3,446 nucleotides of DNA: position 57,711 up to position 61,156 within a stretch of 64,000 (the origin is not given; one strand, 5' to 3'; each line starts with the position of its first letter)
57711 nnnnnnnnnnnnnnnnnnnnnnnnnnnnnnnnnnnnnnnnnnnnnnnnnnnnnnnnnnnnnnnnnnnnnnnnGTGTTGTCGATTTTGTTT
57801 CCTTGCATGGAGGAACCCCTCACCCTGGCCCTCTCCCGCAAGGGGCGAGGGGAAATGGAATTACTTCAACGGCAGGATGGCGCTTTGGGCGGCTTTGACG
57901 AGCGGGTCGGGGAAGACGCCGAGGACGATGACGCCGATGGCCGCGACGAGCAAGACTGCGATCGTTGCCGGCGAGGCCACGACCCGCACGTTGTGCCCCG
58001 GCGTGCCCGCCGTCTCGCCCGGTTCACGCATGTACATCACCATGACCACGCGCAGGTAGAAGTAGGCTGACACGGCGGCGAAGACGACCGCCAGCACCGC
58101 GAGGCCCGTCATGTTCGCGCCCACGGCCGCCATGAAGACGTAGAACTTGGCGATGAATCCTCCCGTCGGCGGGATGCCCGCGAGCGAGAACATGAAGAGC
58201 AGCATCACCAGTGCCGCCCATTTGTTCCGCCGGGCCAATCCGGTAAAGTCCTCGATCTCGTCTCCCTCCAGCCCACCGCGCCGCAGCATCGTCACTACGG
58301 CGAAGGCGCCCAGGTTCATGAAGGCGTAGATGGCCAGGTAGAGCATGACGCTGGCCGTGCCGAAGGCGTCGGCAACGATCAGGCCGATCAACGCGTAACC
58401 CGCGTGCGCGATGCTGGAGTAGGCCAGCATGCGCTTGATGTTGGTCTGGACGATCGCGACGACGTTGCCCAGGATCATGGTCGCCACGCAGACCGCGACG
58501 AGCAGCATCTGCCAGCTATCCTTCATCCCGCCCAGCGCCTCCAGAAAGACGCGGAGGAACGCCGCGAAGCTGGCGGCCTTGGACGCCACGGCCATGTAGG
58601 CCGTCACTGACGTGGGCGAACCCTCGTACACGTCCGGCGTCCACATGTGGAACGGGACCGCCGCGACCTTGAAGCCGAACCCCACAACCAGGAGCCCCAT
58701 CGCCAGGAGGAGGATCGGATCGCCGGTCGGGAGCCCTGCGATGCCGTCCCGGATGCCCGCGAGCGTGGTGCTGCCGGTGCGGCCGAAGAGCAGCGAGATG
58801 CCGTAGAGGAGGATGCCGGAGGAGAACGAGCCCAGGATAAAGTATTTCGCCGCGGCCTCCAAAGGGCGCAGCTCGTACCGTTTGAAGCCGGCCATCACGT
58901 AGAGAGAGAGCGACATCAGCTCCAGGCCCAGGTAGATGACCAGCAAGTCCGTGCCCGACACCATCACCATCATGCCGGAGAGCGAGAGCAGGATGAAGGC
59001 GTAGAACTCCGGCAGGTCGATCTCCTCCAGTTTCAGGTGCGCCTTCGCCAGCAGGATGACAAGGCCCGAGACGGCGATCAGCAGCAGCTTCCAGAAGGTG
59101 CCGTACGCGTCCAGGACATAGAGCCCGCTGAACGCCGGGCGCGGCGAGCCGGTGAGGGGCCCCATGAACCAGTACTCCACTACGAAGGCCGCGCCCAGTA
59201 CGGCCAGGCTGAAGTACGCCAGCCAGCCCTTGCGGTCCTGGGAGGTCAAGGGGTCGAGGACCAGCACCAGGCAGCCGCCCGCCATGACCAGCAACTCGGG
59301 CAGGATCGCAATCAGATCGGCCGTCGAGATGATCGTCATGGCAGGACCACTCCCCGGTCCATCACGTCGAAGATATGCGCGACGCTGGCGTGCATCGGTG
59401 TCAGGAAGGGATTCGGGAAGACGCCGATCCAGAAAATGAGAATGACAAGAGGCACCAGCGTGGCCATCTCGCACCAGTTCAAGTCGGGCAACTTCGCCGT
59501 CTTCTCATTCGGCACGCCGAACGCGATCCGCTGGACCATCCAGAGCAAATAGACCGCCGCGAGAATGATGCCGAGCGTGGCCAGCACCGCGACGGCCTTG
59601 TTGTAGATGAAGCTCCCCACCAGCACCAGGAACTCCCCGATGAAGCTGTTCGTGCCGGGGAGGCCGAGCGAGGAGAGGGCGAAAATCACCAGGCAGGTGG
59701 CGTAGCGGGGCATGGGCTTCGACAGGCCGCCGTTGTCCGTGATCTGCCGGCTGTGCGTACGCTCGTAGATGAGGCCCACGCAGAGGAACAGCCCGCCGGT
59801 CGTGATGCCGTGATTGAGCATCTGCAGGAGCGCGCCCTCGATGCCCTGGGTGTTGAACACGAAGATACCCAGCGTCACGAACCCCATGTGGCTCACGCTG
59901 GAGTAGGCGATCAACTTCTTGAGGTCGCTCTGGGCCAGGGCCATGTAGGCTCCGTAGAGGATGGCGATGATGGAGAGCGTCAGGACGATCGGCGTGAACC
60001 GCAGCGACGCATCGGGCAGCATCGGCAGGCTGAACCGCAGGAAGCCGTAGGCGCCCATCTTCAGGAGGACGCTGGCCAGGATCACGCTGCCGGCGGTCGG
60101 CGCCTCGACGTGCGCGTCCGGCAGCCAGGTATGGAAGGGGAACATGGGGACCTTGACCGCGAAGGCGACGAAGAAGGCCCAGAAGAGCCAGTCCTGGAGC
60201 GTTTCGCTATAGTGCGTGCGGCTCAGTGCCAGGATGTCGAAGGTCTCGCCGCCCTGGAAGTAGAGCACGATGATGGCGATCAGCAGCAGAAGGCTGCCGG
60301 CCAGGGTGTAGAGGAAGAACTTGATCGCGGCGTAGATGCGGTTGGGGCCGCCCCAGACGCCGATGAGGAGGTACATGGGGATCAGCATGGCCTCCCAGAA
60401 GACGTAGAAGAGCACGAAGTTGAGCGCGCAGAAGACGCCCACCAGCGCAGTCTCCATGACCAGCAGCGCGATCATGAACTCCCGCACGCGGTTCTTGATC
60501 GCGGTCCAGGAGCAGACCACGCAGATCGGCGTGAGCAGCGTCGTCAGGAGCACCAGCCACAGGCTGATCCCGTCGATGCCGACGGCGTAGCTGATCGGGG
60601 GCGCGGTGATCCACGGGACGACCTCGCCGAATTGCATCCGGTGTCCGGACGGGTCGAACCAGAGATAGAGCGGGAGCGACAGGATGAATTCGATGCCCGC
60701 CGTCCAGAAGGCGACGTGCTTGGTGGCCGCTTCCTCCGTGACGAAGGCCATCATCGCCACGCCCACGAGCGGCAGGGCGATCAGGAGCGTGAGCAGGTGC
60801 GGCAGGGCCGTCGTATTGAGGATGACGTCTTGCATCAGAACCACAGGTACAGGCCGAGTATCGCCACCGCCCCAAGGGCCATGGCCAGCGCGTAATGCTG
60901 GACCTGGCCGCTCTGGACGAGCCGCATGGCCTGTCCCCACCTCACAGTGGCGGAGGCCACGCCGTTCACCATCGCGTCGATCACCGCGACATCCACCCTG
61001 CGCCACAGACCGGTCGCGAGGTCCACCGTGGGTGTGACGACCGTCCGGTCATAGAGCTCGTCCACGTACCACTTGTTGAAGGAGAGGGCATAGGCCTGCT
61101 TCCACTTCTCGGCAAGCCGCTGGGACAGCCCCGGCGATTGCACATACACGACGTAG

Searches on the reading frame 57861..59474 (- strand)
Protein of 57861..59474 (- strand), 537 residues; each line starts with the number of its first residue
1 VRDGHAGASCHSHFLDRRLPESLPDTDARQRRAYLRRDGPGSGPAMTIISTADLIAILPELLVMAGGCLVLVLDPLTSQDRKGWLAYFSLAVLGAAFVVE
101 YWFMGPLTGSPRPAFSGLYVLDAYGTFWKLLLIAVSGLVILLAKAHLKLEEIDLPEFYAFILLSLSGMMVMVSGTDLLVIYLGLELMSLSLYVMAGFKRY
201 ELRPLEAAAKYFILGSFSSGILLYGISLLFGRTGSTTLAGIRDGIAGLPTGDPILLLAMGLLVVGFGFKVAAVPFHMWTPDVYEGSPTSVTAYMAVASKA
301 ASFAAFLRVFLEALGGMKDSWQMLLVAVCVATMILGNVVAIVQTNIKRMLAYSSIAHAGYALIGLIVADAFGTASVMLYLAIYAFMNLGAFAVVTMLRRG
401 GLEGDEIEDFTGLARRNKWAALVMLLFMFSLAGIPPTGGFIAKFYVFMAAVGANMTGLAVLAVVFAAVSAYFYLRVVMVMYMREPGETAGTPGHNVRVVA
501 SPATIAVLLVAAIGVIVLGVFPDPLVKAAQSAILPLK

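Call 74: search_protein_families(library=pfam, proteins=[window:57861-59474:-], max_evalue=0.00001)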
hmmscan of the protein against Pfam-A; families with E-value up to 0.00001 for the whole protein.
window:57861-59474:- (537 aa): 1 family
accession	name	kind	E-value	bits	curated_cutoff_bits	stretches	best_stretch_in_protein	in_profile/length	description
PF00361.26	Proton_antipo_M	-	1.7e-76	257.7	21.5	1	175-465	2-290/294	NADH:quinone oxidoreductase/Mrp antiporter, TM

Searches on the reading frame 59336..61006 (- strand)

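Call 74: search_protein_families(library=pfam, proteins=[window:59336-61006:-], max_evalue=0.00001)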
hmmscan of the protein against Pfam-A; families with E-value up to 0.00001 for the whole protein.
window:59336-61006:- (556 aa): 1 family
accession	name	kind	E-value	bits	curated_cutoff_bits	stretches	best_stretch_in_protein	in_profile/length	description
PF00361.26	Proton_antipo_M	-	1.2e-85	287.7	21.5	1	194-479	1-290/294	NADH:quinone oxidoreductase/Mrp antiporter, TM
